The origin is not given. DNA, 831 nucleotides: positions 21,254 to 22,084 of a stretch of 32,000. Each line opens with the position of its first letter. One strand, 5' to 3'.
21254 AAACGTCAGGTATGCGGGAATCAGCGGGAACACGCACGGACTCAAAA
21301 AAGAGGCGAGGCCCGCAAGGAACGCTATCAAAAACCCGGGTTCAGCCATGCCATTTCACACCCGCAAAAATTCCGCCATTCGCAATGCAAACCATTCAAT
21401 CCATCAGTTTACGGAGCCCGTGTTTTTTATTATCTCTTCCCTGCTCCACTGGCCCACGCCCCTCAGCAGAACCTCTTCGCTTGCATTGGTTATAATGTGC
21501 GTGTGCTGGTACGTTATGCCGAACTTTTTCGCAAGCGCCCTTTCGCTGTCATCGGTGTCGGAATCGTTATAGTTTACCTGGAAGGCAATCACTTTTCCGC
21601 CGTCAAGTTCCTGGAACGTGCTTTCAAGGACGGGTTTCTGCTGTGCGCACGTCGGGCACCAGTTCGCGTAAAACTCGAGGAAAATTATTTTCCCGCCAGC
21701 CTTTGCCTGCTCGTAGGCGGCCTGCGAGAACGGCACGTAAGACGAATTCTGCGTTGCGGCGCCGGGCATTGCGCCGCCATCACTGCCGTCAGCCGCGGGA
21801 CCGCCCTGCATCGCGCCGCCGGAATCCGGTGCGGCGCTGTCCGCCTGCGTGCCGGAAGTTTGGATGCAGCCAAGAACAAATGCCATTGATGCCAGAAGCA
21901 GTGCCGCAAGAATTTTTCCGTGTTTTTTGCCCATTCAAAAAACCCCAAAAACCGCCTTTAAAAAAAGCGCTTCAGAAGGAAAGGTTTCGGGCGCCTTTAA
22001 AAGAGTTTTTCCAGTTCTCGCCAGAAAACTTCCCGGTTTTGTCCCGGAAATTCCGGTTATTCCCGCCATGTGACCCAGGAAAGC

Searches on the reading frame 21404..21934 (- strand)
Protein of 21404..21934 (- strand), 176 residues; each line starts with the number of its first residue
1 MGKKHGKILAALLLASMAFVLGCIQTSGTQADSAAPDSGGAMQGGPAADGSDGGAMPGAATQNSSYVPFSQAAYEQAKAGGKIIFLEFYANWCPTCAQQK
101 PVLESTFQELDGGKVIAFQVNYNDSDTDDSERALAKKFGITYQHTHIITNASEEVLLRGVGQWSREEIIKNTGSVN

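Call 14: search_protein_families(library=pfam, proteins=[window:21404-21934:-], max_evalue=0.001)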
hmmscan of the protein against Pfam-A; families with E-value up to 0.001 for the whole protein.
window:21404-21934:- (176 aa): 5 families
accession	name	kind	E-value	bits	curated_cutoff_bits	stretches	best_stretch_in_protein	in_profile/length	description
PF00085.26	Thioredoxin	-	3.7e-08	33.7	23.5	1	71-167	7-96/103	Thioredoxin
PF13098.12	Thioredoxin_2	-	2.5e-07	31.4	27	1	77-169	1-101/104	Thioredoxin-like domain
PF00578.27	AhpC-TSA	-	2.6e-05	24.6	26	1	76-140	20-82/124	AhpC/TSA family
PF13899.12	Thioredoxin_7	-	4.1e-05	24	27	1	70-122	6-60/83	Thioredoxin-like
PF08534.16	Redoxin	-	0.00035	20.8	26.6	1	72-136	19-83/148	Redoxin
